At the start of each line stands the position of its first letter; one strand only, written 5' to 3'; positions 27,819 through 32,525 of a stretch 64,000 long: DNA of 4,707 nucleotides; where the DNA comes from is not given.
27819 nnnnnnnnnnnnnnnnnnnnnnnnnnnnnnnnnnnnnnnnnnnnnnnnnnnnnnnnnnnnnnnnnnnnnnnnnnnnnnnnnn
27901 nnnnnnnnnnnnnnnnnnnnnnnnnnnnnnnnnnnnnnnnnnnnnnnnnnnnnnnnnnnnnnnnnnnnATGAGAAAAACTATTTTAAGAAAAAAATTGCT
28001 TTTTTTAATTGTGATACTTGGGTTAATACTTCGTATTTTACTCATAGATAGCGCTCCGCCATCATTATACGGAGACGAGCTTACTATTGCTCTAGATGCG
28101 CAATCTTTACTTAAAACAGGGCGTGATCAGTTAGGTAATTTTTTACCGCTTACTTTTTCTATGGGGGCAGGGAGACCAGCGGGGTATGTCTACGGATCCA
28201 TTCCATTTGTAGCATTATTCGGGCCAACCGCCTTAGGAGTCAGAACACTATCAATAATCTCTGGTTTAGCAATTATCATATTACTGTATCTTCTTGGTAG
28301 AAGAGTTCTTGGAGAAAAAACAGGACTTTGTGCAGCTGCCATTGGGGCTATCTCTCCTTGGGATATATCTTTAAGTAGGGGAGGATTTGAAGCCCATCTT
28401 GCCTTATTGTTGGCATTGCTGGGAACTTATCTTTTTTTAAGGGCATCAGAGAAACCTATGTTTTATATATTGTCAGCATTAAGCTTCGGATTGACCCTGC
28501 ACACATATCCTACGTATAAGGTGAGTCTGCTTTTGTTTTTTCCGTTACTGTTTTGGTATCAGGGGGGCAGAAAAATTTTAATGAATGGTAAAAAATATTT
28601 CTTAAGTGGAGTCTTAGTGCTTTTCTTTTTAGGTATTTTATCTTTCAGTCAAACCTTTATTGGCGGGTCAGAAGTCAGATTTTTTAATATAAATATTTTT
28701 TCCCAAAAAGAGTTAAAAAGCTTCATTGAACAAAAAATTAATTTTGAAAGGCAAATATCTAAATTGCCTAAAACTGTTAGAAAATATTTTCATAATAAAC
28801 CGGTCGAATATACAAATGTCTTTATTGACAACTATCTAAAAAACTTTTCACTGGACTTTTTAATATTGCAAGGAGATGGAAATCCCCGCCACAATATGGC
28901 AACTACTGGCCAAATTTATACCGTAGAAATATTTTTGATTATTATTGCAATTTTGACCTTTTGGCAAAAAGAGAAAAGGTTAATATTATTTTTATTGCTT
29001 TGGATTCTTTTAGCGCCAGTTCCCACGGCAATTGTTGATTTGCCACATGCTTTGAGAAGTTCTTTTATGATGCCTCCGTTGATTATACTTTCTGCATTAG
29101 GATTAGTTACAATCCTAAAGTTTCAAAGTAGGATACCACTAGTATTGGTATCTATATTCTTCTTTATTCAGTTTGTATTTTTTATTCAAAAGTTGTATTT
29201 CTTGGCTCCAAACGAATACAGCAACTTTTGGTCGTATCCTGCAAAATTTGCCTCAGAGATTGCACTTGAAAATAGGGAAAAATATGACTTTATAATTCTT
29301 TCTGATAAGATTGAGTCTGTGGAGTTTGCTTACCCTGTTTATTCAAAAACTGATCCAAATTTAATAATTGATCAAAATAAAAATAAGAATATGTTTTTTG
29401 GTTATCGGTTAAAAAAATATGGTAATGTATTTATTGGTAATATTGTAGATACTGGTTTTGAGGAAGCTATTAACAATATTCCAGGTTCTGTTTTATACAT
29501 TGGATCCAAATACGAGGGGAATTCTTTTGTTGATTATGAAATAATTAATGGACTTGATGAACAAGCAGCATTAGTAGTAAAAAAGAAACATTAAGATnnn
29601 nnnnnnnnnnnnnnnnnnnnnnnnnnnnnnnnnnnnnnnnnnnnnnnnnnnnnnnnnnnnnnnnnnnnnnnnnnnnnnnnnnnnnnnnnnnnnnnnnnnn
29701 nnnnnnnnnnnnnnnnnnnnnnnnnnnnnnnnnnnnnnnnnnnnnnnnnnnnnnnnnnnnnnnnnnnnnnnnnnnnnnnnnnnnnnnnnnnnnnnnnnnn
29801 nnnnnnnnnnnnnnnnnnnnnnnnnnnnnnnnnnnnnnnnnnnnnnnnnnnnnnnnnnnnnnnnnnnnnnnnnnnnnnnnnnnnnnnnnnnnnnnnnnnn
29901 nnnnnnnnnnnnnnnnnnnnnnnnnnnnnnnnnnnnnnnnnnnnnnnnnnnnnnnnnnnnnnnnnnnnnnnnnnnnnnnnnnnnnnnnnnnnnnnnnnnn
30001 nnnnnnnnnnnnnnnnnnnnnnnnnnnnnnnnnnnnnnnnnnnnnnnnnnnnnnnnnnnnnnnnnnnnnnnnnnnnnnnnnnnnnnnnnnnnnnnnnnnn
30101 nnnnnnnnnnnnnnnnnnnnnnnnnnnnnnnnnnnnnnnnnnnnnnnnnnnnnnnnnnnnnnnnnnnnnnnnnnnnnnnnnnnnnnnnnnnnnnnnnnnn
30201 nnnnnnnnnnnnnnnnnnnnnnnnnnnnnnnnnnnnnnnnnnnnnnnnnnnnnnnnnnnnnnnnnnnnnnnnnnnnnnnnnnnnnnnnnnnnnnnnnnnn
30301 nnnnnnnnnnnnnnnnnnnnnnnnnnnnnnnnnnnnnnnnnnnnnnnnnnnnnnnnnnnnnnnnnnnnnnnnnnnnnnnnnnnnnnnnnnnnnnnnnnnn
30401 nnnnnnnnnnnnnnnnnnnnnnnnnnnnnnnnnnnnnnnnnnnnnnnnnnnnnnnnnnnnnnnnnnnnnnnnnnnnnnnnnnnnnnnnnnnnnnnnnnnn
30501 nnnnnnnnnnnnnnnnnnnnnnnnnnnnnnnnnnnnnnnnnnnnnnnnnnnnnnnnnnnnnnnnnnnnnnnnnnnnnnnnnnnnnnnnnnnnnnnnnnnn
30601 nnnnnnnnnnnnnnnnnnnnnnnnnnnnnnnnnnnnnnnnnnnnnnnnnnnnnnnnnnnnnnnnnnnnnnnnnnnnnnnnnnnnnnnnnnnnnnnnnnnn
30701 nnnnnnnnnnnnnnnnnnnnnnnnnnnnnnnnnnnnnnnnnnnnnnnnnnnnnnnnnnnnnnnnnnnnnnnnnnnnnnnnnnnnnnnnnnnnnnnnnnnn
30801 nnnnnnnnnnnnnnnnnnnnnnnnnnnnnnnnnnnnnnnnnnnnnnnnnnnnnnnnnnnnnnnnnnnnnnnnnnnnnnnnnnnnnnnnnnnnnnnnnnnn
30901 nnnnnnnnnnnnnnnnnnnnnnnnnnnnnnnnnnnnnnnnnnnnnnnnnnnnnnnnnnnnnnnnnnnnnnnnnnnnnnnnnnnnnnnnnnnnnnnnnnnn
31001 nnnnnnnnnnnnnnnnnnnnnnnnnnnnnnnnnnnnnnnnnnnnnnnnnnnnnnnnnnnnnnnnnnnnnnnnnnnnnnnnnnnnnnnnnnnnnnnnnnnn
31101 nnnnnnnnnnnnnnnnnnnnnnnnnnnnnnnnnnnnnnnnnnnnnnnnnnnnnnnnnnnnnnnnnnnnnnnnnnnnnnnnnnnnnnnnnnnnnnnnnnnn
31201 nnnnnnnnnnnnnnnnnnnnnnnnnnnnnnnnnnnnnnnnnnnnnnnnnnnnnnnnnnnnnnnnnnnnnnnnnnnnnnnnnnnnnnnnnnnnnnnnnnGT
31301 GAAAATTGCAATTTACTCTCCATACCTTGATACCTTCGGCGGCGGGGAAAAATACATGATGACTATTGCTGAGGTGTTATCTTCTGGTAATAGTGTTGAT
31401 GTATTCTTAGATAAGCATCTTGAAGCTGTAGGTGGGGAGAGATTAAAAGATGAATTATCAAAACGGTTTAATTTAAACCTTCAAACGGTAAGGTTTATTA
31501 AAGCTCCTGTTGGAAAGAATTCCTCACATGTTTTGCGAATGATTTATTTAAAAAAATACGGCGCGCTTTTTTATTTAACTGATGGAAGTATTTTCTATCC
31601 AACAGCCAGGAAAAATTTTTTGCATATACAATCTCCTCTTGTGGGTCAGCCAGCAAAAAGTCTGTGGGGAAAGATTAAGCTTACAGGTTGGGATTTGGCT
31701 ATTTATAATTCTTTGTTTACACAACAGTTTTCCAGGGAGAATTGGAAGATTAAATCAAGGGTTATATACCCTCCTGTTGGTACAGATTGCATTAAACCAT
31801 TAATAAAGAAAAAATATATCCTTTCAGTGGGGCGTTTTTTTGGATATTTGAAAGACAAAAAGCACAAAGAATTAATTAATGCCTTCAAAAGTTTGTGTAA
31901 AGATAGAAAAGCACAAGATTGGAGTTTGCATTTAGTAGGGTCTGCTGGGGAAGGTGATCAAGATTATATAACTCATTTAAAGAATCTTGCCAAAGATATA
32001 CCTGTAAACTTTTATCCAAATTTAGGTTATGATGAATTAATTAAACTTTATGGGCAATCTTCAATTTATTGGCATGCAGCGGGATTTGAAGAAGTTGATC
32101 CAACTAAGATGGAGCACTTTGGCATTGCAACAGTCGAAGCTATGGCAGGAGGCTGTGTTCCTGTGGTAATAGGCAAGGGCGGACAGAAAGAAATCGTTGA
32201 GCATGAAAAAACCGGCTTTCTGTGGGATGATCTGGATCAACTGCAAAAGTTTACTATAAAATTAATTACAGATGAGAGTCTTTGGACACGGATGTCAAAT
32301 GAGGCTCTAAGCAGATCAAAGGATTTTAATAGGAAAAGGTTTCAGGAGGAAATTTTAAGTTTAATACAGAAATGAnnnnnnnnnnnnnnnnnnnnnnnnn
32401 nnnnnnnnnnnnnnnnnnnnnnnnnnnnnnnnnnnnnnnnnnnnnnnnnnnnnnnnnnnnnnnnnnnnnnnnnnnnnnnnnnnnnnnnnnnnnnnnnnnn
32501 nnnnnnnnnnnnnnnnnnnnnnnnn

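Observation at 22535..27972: Pair of HDGIWHI-motif polytopic proteins, one carrying an extra secreted N-terminal domain of about 480 aa.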

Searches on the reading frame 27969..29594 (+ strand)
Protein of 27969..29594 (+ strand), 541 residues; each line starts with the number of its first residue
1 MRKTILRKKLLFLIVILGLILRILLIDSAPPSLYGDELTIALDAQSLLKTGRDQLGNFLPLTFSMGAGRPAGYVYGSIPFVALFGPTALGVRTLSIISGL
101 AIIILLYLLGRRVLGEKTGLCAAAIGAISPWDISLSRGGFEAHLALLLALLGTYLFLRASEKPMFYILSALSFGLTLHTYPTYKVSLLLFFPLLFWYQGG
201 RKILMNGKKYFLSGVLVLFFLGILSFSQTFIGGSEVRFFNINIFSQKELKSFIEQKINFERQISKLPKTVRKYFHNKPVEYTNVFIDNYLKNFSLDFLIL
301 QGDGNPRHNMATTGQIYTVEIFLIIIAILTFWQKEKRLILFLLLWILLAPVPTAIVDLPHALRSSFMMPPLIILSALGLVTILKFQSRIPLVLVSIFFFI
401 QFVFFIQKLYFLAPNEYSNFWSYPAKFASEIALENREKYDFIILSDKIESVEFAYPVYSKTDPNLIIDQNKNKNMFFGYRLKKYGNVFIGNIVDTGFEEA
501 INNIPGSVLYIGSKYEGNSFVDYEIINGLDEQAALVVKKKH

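Call 3: search_protein_families(library=pfam, proteins=[window:27969-29594:+], max_evalue=1)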
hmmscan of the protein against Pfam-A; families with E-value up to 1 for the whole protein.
window:27969-29594:+ (541 aa): 3 families
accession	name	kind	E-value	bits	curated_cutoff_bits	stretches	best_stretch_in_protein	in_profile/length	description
PF13231.12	PMT_2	-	1.3e-11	45.4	26.1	1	80-220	13-153/160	Dolichyl-phosphate-mannose-protein mannosyltransferase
PF07325.16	Curto_V2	-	0.068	13.5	25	1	245-280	53-88/126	Curtovirus V2 protein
PF08640.17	U3_assoc_6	-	0.51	10.7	24.7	1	240-274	13-47/85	U3 small nucleolar RNA-associated protein 6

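Call 5: search_protein_families(library=ncbifam, proteins=[window:27969-29594:+], max_evalue=1)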
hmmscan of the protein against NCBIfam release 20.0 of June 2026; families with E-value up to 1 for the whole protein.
window:27969-29594:+ (541 aa): 2 families
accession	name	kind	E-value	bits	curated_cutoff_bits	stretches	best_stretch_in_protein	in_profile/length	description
TIGR03663.1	TIGR03663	subfamily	2.1e-05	23.7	126.25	1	11-379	4-336/435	flippase activity-associated protein Agl23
TIGR04154.1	archaeo_STT3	subfamily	0.00011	20.8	450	1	94-145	101-153/831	oligosaccharyl transferase, archaeosortase A system-associated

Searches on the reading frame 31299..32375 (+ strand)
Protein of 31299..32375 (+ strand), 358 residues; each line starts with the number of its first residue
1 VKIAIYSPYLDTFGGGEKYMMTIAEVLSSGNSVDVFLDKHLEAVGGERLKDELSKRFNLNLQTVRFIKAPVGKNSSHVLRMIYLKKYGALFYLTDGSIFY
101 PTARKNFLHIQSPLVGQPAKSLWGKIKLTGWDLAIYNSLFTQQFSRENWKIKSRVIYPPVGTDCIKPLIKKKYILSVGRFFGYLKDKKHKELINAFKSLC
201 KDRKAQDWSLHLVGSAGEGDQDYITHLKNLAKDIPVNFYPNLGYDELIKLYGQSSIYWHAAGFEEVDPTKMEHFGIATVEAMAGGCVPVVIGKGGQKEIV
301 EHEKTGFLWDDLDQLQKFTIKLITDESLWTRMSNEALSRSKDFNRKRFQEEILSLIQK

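Call 3: search_protein_families(library=pfam, proteins=[window:31299-32375:+], max_evalue=1)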
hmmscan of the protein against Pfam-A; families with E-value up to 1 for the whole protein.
window:31299-32375:+ (358 aa): 5 families
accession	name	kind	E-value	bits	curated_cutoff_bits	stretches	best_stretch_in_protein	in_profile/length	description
PF00534.26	Glycos_transf_1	-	2.2e-24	86.4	26.4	1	170-336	14-169/172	Glycosyl transferases group 1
PF13692.12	Glyco_trans_1_4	-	7.2e-16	59.2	27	1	172-325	2-142/142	Glycosyl transferases group 1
PF13524.12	Glyco_trans_1_2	-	0.041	14.3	25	1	206-339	13-128/144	Glycosyl transferase-like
PF20706.3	GT4-conflict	-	0.093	12.1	26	1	173-293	199-312/385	Family 4 Glycosyltransferase in conflict systems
PF15924.11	ALG11_N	-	0.12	12.8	29.8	1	3-68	4-72/209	ALG11 mannosyltransferase N-terminus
